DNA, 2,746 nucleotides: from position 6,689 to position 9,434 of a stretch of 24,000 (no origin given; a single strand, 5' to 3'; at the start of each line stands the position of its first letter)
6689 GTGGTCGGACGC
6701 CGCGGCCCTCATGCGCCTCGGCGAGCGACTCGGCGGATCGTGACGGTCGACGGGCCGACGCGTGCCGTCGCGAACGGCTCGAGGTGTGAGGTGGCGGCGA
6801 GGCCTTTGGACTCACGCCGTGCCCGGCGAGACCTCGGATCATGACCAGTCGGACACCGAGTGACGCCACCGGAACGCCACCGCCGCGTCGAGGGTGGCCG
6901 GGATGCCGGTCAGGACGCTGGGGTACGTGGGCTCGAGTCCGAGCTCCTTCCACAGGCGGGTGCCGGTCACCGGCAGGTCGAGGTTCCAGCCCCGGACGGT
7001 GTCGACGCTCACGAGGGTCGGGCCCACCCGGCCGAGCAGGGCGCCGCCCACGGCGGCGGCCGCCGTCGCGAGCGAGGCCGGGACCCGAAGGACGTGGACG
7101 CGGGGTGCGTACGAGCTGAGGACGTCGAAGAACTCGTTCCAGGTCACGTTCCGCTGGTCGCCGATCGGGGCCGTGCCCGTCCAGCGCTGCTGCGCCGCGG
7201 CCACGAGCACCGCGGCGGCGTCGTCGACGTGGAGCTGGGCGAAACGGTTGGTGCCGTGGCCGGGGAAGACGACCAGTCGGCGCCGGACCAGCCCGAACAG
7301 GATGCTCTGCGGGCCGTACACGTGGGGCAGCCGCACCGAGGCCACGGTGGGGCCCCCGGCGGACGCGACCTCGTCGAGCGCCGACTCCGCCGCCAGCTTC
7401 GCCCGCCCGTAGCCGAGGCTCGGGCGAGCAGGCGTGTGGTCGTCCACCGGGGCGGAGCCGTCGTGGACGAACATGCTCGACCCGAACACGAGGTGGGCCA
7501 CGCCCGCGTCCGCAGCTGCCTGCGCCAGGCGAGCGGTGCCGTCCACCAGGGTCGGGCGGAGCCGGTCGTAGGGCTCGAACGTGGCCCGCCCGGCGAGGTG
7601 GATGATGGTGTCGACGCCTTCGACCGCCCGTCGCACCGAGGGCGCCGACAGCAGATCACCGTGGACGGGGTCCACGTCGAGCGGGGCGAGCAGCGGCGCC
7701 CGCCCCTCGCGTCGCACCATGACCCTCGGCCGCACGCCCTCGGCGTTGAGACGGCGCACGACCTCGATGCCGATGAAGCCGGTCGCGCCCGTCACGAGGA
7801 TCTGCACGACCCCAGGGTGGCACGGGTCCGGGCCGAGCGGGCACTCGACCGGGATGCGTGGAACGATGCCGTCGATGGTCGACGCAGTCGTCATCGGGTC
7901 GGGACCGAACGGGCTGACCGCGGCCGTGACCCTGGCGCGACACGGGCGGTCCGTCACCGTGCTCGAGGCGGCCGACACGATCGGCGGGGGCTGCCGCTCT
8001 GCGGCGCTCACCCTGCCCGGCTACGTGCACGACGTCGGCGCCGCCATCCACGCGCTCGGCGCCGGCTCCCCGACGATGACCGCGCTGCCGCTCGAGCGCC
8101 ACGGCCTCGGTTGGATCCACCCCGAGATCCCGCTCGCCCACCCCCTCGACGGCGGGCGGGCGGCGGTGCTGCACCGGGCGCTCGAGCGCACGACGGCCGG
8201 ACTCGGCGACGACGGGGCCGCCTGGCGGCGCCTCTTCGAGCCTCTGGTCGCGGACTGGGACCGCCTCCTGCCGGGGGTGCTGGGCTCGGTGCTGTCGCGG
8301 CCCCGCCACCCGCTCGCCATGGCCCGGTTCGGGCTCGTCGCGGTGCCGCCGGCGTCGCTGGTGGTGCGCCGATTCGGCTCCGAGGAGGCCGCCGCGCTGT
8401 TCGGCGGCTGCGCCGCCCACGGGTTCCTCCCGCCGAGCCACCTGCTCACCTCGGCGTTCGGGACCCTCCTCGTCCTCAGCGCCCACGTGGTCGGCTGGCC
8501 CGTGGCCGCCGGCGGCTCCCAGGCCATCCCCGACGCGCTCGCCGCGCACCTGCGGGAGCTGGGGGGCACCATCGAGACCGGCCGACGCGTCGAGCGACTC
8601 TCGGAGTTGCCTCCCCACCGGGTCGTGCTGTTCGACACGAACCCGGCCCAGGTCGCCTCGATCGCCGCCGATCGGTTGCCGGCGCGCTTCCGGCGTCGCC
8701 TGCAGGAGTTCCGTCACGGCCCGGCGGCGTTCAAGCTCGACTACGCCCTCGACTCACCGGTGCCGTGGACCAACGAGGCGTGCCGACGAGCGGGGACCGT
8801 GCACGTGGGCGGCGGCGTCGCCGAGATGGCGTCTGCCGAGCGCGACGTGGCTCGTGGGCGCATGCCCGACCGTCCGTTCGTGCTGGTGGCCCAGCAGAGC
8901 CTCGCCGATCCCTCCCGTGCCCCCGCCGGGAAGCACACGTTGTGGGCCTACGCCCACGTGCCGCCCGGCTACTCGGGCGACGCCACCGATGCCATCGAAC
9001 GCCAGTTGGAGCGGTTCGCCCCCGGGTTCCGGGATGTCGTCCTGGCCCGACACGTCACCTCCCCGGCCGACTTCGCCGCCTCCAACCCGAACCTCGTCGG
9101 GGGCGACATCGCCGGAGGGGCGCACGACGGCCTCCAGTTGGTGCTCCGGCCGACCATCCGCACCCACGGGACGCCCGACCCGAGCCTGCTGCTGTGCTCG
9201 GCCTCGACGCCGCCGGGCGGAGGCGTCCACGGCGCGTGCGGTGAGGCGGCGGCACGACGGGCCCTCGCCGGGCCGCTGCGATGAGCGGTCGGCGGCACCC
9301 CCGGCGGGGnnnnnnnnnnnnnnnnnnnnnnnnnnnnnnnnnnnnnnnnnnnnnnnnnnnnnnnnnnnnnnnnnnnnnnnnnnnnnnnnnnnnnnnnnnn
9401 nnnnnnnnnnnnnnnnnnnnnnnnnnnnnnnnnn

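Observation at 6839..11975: Light-related gene neighbourhood: heliorhodopsin, CarH-type B12 photoreceptor-regulator, dead type-1 rhodopsin and a CrtI-family enzyme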

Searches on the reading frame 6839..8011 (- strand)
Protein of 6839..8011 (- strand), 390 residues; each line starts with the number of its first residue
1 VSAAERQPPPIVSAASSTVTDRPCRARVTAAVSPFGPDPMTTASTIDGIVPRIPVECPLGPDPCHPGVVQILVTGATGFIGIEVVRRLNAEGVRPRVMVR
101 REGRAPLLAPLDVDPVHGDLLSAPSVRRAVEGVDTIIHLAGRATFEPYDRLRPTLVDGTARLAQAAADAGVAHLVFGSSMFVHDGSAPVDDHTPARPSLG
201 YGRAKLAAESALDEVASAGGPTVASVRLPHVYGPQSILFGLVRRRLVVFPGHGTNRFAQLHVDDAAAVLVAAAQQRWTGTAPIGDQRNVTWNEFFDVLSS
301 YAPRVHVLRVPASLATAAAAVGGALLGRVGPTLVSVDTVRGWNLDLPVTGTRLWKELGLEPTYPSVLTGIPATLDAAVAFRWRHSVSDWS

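Call 3: search_protein_families(library=pfam, proteins=[window:6839-8011:-], max_evalue=0.01)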
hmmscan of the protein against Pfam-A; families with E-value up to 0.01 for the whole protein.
window:6839-8011:- (390 aa): 7 families
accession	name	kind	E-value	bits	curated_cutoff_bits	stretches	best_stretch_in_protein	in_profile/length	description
PF01370.27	Epimerase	-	3.8e-30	105.5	20.9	1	71-276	1-228/240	NAD dependent epimerase/dehydratase family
PF13460.12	NAD_binding_10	-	1.5e-17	64.5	27.2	1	75-213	1-132/184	NAD(P)H-binding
PF01073.25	3Beta_HSD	-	1.3e-12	47.7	22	1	72-212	1-157/280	3-beta hydroxysteroid dehydrogenase/isomerase family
PF05368.20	NmrA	-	2.9e-12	47.2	27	1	70-188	4-116/298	NmrA-like family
PF16363.11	GDP_Man_Dehyd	-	3.7e-11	43.5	27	1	72-235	1-187/332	GDP-mannose 4,6 dehydratase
PF04321.23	RmlD_sub_bind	-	5.6e-11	42.5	27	1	70-235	2-155/287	RmlD substrate binding domain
PF07993.18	NAD_binding_4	-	9.8e-10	38.4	20.1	1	121-233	77-209/258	Male sterility protein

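Call 27: search_protein_families(library=ncbifam, proteins=[window:6839-7831:-], max_evalue=0.01)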
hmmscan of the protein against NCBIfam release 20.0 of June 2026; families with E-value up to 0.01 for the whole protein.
window:6839-7831:- (330 aa): 21 families
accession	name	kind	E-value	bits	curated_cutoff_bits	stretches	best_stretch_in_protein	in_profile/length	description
TIGR03466.1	HpnA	hypoth_equivalog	1e-26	93.6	367.65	1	10-281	2-287/327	hopanoid-associated sugar epimerase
NF042422.1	oxyalk_red_OleD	equivalog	4.2e-19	69.1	580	1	10-225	2-227/329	2-alkyl-3-oxoalkanoate reductase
TIGR01746.1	Thioester-redct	subfamily_domain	2.4e-18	66.6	213.35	1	61-242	77-281/371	thioester reductase domain-containing protein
NF052578.1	StrlDmthSdmBMthl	equivalog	2.6e-16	60.3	600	1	11-121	3-115/328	sterol demethylase protein SdmB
NF042423.1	oxyalk_red_Shew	equivalog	5e-14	52.1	580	1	8-176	8-179/331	2-alkyl-3-oxoalkanoate reductase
TIGR01179.1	galE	equivalog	3.9e-13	48.9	262.3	1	10-159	1-164/332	UDP-glucose 4-epimerase GalE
NF058621.1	DiazavRedAvaA7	equivalog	1.4e-12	47.9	400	1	10-255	2-261/304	3-diazoavenalumate denitrifying reductase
TIGR04180.1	EDH_00030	hypoth_equivalog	3.2e-12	46.1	475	1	11-175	1-179/297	NAD-dependent 4,6-dehydratase LegB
TIGR01777.1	yfcH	hypoth_equivalog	4.1e-12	46.3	207.35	1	11-256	1-255/292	TIGR01777 family oxidoreductase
NF041293.1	G6PDh_Azf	equivalog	2.2e-11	43.6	400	1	11-134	5-129/252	NAD-dependent glucose-6-phosphate dehydrogenase Azf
TIGR01214.1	rmlD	equivalog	1.5e-07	30.8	224.05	1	10-176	1-155/285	dTDP-4-dehydrorhamnose reductase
NF050030.1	thlkprotThyD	equivalog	2.1e-07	30.4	400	1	10-85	2-81/305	thylakoid membrane protein ThyD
NF043036.1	ErythonDh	equivalog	1.5e-06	27.7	325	1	10-171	2-179/321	D-erythronate dehydrogenase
NF047837.1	UDPAcbARedWbcJ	equivalog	2.2e-06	26.8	500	1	10-173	2-135/372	UDP-2-acetamido-2,6-beta-L-arabino-hexul-4-ose reductase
NF005539.0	PRK07201.1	equivalog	2.7e-06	26.4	549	1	11-119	3-124/657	SDR family oxidoreductase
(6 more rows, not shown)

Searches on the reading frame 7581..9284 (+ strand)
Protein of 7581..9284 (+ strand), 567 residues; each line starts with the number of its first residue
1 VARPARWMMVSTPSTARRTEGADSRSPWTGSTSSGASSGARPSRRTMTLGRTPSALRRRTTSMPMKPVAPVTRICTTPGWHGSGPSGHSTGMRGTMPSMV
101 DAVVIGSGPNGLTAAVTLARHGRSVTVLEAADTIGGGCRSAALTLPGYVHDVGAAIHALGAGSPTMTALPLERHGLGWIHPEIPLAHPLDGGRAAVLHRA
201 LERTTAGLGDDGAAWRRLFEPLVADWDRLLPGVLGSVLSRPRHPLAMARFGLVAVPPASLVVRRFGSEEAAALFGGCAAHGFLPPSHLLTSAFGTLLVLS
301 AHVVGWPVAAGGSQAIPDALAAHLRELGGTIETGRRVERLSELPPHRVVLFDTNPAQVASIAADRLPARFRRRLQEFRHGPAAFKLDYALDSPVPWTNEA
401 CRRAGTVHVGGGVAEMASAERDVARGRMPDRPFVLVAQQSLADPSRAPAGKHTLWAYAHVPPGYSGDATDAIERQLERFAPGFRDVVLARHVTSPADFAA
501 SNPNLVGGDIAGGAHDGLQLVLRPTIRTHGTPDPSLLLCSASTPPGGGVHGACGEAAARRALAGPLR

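Call 3: search_protein_families(library=pfam, proteins=[window:7581-9284:+], max_evalue=0.01)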
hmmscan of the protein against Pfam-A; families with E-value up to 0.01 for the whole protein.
window:7581-9284:+ (567 aa): 11 families
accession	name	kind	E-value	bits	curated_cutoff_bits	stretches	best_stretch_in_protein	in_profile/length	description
PF01593.30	Amino_oxidase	-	6.4e-16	59.1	19.8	1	111-553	3-432/443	Flavin containing amine oxidoreductase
PF13450.12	NAD_binding_8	-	9.5e-15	55.1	21.9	1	104-159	1-54/68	NAD(P)-binding Rossmann-like domain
PF01266.30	DAO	-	5.4e-08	33.2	27.9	1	101-203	1-108/353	FAD dependent oxidoreductase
PF12831.13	FAD_oxidored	-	3.3e-06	27.1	27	1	101-144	1-44/416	FAD dependent oxidoreductase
PF00890.30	FAD_binding_2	-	4e-06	26.7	20.4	1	101-136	1-36/414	FAD binding domain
PF01946.23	Thi4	-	1.6e-05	24.7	26.2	1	100-139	18-58/235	Thi4 family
PF03486.20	HI0933_like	-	2.3e-05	24.4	50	1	101-135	2-36/244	HI0933-like protein Rossmann domain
PF00070.33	Pyr_redox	-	5.9e-05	24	22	1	102-135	2-35/82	Pyridine nucleotide-disulphide oxidoreductase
PF07992.20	Pyr_redox_2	-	5.9e-05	23.1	26.1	1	101-138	2-40/291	Pyridine nucleotide-disulphide oxidoreductase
PF01494.25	FAD_binding_3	-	0.0001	22.1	22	1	100-133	2-35/349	FAD binding domain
PF06100.17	MCRA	-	0.0074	15.6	23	0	101-156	3-62/495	MCRA family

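Call 27: search_protein_families(library=ncbifam, proteins=[window:7866-9284:+], max_evalue=0.01)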
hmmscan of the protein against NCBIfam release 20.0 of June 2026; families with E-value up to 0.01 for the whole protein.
window:7866-9284:+ (472 aa): 89 families (the best 25 are shown)
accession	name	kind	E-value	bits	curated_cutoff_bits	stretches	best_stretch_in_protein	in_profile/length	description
NF045689.1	BCarotKetCrtO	equivalog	2.8e-29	102.1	1000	2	246-465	295-534/563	beta-carotene ketolase CrtO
TIGR02734.1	crtI_fam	subfamily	1.1e-17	63.9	238.1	2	7-60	1-52/504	phytoene desaturase family protein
NF058655.1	CrtID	equivalog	1.7e-10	40.3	640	1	8-60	2-52/478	bifunctional phytoene desaturase/3,4-desaturase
NF005560.0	PRK07233.1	equivalog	2.2e-10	40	252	1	8-41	4-37/435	hypothetical protein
NF003585.0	PRK05249.1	equivalog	6.6e-10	38.2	465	1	5-45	7-47/464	Si-specific NAD(P)(+) transhydrogenase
NF045637.1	carotdesatCrtDProt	equivalog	7.1e-10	38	580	1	8-47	2-41/485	1-hydroxycarotenoid 3,4-desaturase CrtD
NF005545.0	PRK07208.1-1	equivalog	1.3e-09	36.9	451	1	3-59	6-61/504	hypothetical protein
TIGR02733.1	desat_CrtD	equivalog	2e-09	36.7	549.7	1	7-60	4-55/492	C-3',4' desaturase CrtD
TIGR03467.1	HpnE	equivalog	3.4e-08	33.2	283.05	1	8-49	2-43/430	hydroxysqualene dehydroxylase HpnE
NF005548.0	PRK07208.1-4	equivalog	3.4e-08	32.5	389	1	6-59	5-56/488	hypothetical protein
NF004789.0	PRK06134.1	subfamily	6.3e-07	28.3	747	1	4-43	12-51/581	FAD-dependent oxidoreductase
NF006002.0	PRK08132.1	subfamily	8.5e-07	27.7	416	1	5-46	26-67/552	FAD-dependent oxidoreductase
TIGR01350.1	lipoamide_DH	equivalog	1.2e-06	27.5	408.8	1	5-43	2-39/461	dihydrolipoyl dehydrogenase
NF009410.0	PRK12771.1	subfamily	1.6e-06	27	516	1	8-42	142-176/566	NAD(P)-binding protein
NF009476.0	PRK12839.1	equivalog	1.6e-06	26.6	940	1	4-42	8-46/572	FAD-dependent oxidoreductase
NF053676.1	4oxCHCAChcC1Cy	equivalog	8.2e-06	24.5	1000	1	5-42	2-39/528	4-oxocyclohexanecarboxylate 2-dehydrogenase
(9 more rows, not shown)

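Call 48: search_solved_structures(query=window:7866-9284:+, max_evalue=0.01)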
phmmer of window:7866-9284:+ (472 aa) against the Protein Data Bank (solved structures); distinct sequences matched with E-value up to 0.01: 65 (the best 60 are shown).
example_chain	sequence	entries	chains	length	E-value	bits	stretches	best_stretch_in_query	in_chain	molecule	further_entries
3urh_A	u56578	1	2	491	7.7e-06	28.6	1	5-47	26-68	Dihydrolipoyl dehydrogenase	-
3rha_A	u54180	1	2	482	2e-05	27.2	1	6-58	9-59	Putrescine oxidase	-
6nqm_A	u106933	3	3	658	4.6e-05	26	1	7-71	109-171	Lysine-specific histone demethylase 1A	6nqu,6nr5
6w4k_A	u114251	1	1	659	4.6e-05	26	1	7-71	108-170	Lysine-specific histone demethylase 1A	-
9dbp_A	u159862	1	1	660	4.6e-05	26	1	7-71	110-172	Lysine-specific histone demethylase 1A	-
2dw4_A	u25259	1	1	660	4.6e-05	26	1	7-71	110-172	Lysine-specific histone demethylase 1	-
8ym7_A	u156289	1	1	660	4.6e-05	26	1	7-71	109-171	Lysine-specific histone demethylase 1A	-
2ejr_A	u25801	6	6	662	4.6e-05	26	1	7-71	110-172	Lysine-specific histone demethylase 1 | Lysine-specific histone demethylase 1A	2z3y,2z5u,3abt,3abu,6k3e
8jf5_A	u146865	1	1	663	4.6e-05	26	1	7-71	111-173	Lysine-specific histone demethylase 1A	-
2hko_A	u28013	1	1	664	4.6e-05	26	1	7-71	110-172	Lysine-specific histone demethylase 1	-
2h94_A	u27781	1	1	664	4.6e-05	26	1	7-71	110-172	Lysine-specific histone demethylase 1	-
7e0g_A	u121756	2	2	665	4.6e-05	26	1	7-71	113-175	Lysine-specific histone demethylase 1A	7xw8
6s35_A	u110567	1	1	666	4.7e-05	26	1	7-71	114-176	Lysine-specific histone demethylase 1A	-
2iw5_A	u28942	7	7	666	4.7e-05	26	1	7-71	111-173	LYSINE-SPECIFIC HISTONE DEMETHYLASE 1 | Lysine-specific histone demethylase 1A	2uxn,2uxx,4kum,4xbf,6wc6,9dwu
5h6q_A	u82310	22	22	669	4.7e-05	26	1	7-71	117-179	Lysine-specific histone demethylase 1A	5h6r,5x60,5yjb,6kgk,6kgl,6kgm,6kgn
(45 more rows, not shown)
